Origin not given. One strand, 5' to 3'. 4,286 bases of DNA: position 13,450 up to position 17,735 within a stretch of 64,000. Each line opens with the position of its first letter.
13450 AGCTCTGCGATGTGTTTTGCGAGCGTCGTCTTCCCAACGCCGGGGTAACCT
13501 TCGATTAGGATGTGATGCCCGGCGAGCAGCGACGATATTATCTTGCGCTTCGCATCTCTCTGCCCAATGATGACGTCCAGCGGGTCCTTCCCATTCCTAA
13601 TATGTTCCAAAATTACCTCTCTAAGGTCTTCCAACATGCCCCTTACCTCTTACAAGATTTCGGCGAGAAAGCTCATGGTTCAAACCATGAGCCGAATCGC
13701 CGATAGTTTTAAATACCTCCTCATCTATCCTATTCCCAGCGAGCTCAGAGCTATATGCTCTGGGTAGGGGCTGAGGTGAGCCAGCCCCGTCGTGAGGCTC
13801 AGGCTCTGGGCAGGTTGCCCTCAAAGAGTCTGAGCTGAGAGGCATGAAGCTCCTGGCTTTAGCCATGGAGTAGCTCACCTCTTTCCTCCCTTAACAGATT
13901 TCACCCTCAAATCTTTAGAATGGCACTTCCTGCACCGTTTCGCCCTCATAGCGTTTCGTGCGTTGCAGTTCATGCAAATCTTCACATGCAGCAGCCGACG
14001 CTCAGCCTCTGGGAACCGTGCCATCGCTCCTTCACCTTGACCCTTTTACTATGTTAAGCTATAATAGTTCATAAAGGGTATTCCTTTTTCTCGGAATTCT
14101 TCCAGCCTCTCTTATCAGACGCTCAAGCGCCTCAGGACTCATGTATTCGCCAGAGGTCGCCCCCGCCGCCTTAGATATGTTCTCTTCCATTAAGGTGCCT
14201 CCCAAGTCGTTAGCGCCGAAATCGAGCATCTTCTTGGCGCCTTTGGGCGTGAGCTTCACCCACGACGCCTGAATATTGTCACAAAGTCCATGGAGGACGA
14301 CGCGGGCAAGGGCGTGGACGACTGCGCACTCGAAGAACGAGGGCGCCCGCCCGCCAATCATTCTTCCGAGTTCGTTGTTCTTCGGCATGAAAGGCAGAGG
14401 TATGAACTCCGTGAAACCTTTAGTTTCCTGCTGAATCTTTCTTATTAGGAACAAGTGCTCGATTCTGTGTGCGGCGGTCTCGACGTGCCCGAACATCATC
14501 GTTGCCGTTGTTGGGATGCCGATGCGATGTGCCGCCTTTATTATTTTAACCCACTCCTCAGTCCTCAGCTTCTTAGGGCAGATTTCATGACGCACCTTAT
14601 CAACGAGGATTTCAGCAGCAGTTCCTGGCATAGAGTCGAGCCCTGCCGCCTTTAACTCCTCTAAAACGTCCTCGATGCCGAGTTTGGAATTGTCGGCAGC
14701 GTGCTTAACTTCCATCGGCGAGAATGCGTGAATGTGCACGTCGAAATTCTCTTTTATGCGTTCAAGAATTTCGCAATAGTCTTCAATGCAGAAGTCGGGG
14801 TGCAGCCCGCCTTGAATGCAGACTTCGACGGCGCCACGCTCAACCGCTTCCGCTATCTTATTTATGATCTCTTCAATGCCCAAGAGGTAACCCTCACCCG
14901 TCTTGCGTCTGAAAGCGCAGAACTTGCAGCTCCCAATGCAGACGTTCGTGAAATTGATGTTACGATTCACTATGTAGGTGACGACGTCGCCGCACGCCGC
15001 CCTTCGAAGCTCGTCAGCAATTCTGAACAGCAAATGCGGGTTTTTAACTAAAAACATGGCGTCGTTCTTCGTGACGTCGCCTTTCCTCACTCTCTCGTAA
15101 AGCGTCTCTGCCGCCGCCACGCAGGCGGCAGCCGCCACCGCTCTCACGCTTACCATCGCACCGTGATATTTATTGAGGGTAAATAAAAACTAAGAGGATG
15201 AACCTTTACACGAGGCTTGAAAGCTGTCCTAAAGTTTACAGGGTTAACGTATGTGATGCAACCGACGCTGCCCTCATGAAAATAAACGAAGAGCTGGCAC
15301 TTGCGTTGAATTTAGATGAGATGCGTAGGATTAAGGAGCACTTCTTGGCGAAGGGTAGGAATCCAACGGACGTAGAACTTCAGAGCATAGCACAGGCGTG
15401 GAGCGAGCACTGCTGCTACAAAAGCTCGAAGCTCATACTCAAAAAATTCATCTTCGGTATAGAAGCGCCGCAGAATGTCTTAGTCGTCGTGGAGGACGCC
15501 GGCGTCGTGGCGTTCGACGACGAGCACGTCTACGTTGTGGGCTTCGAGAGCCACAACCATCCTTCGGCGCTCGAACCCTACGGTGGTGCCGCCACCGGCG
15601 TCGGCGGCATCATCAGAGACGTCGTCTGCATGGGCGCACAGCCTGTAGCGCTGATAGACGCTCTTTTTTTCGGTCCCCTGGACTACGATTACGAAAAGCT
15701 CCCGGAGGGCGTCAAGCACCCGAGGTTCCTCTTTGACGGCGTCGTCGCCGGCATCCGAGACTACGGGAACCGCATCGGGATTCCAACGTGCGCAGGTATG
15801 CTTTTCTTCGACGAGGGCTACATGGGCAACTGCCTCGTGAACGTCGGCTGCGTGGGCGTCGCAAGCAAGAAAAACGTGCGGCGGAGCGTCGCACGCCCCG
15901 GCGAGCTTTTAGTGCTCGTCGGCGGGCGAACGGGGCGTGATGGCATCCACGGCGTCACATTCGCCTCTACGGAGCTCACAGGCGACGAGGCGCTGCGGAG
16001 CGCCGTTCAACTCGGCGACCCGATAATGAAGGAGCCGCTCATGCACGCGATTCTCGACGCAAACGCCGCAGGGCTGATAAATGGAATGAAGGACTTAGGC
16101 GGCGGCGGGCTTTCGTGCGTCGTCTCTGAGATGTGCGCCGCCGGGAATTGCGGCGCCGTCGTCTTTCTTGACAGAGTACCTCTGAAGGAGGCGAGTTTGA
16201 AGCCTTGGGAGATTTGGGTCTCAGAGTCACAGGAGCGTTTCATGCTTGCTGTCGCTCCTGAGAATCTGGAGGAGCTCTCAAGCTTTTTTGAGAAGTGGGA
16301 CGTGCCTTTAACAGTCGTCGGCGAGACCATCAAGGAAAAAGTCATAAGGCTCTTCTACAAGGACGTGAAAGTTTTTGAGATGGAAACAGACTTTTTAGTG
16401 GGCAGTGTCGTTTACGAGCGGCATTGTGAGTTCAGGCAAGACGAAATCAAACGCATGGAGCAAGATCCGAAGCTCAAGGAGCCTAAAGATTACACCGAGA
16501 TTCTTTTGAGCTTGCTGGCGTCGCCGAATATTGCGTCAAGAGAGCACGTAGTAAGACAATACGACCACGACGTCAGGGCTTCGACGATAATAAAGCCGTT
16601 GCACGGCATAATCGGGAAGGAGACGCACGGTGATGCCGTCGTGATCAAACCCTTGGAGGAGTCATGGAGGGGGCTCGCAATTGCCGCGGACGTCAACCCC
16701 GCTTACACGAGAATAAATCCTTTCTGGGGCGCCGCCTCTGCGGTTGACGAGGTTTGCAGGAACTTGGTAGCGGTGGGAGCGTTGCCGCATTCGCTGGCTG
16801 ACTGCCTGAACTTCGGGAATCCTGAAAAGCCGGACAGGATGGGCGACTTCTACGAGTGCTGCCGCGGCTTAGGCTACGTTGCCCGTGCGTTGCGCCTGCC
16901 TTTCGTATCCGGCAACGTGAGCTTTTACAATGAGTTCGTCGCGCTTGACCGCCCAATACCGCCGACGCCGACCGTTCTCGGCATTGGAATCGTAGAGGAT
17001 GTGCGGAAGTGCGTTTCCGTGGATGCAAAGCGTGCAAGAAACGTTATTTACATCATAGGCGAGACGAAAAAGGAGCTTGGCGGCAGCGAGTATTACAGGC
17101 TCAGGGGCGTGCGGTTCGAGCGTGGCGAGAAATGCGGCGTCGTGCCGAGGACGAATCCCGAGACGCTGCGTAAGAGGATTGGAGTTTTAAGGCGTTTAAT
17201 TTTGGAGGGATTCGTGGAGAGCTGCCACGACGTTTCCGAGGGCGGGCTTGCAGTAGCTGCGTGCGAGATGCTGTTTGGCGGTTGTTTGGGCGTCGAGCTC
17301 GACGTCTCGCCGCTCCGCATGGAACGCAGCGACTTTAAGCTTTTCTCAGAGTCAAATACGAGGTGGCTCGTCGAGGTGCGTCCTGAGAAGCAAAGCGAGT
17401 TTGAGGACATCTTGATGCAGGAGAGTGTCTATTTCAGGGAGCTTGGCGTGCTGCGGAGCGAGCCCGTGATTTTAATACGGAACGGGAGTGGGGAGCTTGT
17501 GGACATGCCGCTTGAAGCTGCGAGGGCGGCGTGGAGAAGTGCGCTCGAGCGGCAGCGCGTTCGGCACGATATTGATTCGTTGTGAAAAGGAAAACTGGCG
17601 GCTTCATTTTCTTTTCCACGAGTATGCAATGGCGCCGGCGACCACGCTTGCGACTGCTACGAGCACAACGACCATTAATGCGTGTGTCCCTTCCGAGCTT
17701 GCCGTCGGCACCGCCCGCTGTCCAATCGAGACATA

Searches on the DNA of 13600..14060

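Call 9: search_rna_families(source=window, start=13600, end=14060, threshold=evalue, max_evalue=10, show_alignments=3)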
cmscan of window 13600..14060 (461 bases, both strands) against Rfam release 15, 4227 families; matches with E-value up to 10: 1.
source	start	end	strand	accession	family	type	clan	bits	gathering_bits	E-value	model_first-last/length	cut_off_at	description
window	13665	13697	-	RF04001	mir-7918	Gene; miRNA;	-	15.7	80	2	1-58/58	no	mir-7918 microRNA precursor family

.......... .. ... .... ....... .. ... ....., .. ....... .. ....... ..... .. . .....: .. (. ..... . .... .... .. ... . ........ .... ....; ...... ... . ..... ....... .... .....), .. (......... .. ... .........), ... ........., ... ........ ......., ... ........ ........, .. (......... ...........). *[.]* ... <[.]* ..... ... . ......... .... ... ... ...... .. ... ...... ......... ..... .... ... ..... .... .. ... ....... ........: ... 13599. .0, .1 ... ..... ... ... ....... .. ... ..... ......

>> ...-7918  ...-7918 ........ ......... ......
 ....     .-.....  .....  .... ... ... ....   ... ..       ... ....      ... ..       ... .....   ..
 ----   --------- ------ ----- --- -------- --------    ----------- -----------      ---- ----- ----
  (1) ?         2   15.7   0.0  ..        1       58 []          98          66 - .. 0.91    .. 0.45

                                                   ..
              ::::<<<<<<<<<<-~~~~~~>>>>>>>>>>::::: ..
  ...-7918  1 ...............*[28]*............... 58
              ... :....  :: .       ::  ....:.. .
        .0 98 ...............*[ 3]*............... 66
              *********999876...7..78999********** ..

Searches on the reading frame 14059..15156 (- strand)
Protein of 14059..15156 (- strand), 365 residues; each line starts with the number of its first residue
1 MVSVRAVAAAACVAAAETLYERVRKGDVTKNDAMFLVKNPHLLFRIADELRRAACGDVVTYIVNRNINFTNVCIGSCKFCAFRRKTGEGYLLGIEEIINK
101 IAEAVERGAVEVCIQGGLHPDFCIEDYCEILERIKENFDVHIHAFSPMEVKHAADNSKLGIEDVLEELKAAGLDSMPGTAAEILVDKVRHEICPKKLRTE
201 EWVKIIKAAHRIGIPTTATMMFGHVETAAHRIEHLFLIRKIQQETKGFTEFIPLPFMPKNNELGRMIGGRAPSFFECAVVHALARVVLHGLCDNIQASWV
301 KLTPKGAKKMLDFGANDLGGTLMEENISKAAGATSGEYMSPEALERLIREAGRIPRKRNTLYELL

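Call 7: search_protein_families(library=pfam, proteins=[window:14059-15156:-])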
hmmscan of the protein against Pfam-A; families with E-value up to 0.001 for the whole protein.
window:14059-15156:- (365 aa): 2 families
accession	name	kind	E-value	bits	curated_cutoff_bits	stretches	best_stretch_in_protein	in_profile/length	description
PF04055.27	Radical_SAM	-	2.9e-22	80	29.5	1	67-237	1-165/166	Radical SAM superfamily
PF19288.4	CofH_C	-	2e-18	66.8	27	1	246-364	2-118/125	CofH/MqnC C-terminal region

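Call 17: find_encoding_contigs(protein=window:14059-15156:-, flank=10000, max_places=10)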
Protein window:14059-15156:- (365 aa): 6 contigs read that carry it; 4 places shown.
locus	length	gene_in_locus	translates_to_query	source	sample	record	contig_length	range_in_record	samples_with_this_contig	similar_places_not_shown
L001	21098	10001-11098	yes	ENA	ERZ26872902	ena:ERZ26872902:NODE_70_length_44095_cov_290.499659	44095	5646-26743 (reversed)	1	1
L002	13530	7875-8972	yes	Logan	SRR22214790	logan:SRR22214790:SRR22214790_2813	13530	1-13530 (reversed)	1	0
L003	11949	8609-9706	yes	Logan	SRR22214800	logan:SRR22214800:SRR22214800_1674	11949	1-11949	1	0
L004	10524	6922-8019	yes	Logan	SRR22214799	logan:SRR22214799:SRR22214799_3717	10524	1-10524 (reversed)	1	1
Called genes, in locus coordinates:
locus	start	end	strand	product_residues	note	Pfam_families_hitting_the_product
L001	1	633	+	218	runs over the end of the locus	PF02607:B12-binding_2, PF02310:B12-binding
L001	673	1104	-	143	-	PF01568:Molydop_binding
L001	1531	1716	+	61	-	-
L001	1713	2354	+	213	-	-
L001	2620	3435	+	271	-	PF14258:DUF4350 (faint)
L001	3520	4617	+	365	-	PF04123:DUF373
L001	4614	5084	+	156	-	PF00885:DMRL_synthase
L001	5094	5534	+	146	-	PF00885:DMRL_synthase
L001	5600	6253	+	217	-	PF04893:Yip1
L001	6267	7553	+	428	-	PF07705:CARDB (faint)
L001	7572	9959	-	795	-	PF18072:FGAR-AT_linker, PF00586:AIRS, PF02769:AIRS_C, PF00586:AIRS, PF02769:AIRS_C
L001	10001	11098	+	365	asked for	PF04055:Radical_SAM, PF19288:CofH_C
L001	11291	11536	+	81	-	-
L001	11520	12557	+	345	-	PF00493:MCM (faint), PF01078:Mg_chelatase, PF00158:Sigma54_activat (faint), PF13245:AAA_19 (weak), PF07726:AAA_3, PF07728:AAA_5, PF01078:Mg_chelatase (weak), PF17863:AAA_lid_2 (weak), +4 more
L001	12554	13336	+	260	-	PF01656:CbiA, PF02374:ArsA_ATPase (faint), PF10609:ParA (faint), PF13614:AAA_31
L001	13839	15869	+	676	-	PF05833:NFACT_N, PF05670:NFACT-R_1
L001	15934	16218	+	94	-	-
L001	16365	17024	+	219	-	PF00398:RrnaAD (faint), PF01135:PCMT, PF08704:GCD14 (weak), PF01269:Fibrillarin (weak), PF01189:Methyltr_RsmB-F (weak), PF13649:Methyltransf_25 (weak), PF13847:Methyltransf_31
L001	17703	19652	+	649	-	PF01590:GAF, PF13185:GAF_2, PF13492:GAF_3, PF00989:PAS, PF08448:PAS_4, PF13188:PAS_8 (weak), PF00512:HisKA, PF02518:HATPase_c, +2 more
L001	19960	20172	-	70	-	-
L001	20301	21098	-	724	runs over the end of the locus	-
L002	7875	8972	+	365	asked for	PF04055:Radical_SAM, PF19288:CofH_C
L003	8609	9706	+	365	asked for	PF04055:Radical_SAM, PF19288:CofH_C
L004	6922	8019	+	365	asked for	PF04055:Radical_SAM, PF19288:CofH_C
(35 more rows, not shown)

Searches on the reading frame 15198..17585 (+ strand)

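Call 7: search_protein_families(library=pfam, proteins=[window:15198-17585:+])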
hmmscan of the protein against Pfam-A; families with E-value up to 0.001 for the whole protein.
window:15198-17585:+ (795 aa): 3 families
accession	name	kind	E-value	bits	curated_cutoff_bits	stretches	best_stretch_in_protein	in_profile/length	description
PF02769.27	AIRS_C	-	3.3e-58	196.7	23.1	2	233-387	1-155/156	AIR synthase related protein, C-terminal domain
PF00586.29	AIRS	-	1e-41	142.3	24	2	99-222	2-112/112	AIR synthase related protein, N-terminal domain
PF18072.6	FGAR-AT_linker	-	1.6e-19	70.6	26.6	1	26-75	1-50/50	Formylglycinamide ribonucleotide amidotransferase linker domain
